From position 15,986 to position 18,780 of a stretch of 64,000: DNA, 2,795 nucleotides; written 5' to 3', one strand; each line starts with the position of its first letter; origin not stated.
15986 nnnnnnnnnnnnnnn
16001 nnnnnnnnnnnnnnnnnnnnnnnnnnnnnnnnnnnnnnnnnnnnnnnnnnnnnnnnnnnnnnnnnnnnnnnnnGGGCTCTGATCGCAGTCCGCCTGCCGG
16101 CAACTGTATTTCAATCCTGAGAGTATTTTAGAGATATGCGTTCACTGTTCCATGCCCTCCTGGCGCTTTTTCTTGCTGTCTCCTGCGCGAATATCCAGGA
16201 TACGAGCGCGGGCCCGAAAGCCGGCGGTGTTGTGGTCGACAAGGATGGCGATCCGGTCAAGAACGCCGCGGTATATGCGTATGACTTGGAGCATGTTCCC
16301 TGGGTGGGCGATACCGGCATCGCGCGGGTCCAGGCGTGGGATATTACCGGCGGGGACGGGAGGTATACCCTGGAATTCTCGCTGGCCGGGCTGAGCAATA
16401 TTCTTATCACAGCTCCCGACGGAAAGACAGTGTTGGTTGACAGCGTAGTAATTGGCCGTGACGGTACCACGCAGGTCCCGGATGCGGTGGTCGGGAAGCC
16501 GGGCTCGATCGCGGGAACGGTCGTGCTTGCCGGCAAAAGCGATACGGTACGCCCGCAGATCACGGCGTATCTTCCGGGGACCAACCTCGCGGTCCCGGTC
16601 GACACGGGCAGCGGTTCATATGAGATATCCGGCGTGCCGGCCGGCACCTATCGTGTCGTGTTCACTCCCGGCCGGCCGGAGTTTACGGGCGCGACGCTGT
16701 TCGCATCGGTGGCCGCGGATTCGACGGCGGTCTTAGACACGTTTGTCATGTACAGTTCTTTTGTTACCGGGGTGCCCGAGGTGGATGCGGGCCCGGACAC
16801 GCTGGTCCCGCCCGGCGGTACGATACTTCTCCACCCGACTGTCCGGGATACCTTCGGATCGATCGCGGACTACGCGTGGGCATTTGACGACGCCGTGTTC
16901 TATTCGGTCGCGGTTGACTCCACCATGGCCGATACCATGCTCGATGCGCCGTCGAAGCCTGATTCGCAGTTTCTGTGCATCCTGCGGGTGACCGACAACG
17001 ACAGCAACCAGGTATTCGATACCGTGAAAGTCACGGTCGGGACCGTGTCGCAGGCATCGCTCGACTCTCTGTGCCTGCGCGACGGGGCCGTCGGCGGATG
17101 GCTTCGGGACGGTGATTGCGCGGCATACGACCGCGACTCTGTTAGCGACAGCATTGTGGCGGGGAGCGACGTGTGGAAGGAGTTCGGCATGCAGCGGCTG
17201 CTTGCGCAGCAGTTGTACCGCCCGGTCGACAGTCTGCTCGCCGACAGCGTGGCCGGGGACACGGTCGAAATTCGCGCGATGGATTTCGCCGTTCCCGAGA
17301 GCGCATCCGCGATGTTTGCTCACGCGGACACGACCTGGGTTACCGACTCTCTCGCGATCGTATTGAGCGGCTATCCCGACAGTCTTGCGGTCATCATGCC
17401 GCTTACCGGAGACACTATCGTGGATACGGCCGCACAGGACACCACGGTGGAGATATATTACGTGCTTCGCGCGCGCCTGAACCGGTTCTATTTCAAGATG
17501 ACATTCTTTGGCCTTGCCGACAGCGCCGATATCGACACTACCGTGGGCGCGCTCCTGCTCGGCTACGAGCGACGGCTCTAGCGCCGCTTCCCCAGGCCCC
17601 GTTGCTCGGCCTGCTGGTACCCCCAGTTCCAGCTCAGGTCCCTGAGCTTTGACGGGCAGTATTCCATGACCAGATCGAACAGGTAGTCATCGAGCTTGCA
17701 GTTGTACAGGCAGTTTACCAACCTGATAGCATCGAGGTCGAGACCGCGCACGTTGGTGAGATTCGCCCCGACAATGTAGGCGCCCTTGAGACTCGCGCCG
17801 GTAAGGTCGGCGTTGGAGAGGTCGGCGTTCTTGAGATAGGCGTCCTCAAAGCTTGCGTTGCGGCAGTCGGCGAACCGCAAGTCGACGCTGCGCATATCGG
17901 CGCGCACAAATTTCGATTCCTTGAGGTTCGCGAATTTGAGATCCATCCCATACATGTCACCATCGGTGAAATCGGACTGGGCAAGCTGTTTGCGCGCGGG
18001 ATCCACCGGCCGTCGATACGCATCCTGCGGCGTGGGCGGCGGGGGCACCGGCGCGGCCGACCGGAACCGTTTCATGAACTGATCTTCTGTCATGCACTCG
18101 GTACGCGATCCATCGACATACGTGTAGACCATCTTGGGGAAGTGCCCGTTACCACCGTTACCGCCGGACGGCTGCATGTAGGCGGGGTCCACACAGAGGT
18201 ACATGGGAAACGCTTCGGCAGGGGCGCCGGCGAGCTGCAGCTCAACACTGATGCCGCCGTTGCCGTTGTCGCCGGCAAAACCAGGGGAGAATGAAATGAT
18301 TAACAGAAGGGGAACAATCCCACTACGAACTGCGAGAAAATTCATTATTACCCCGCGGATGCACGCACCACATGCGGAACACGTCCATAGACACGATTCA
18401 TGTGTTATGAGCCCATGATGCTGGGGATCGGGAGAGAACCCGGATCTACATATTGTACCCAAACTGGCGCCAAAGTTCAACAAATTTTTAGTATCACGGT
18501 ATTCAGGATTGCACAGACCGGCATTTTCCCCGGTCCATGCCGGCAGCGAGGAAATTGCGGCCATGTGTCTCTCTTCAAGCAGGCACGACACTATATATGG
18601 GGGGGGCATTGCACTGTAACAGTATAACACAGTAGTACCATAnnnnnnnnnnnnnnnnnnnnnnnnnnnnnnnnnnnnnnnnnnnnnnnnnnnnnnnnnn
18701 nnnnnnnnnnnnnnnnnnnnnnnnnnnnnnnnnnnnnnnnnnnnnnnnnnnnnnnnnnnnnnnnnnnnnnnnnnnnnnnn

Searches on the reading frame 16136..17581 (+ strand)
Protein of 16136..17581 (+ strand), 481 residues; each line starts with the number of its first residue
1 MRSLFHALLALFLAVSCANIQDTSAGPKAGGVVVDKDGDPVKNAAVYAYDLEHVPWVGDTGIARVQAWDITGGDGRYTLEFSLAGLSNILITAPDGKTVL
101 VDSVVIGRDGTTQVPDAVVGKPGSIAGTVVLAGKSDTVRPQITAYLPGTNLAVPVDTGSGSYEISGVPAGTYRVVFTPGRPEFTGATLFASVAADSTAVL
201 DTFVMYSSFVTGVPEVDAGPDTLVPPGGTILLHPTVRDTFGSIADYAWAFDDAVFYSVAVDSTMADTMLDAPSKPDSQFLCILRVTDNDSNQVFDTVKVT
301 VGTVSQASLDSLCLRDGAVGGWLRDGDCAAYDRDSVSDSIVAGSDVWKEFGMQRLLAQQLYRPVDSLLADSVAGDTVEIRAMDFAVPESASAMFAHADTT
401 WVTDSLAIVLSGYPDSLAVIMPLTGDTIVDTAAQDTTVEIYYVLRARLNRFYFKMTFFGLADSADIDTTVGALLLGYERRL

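Call 18: search_protein_families(library=pfam, proteins=[window:16136-17581:+], max_evalue=0.01)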
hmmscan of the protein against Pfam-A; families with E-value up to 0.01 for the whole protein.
window:16136-17581:+ (481 aa): 3 families
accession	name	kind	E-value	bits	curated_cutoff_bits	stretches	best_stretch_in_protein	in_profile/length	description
PF13620.12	CarboxypepD_reg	-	4.4e-06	27.4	32.3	1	31-114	4-77/82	Carboxypeptidase regulatory-like domain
PF22352.2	K319L-like_PKD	-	4.2e-05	23.9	27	1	218-301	1-84/84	K319L-like, PKD domain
PF20244.3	DUF6599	-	0.0035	17.4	27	1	321-421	3-95/186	Family of unknown function (DUF6599)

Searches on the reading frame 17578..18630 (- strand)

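Call 18: search_protein_families(library=pfam, proteins=[window:17578-18630:-], max_evalue=0.01)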
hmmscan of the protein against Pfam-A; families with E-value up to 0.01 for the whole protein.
window:17578-18630:- (350 aa): 4 families
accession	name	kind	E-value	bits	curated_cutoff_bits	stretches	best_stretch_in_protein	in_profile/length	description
PF00805.28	Pentapeptide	-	3.9e-18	65.1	20.2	2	254-293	1-40/40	Pentapeptide repeats (8 copies)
PF13599.13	Pentapeptide_4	-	4.4e-08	33.5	38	1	216-291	3-78/78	Pentapeptide repeat region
PF13576.12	Pentapeptide_3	-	0.001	19.7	27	0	242-284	2-47/48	Pentapeptide repeats (9 copies)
PF25296.1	Decapeptide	-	0.002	18.4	45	1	233-279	14-60/74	Decapeptide repeat region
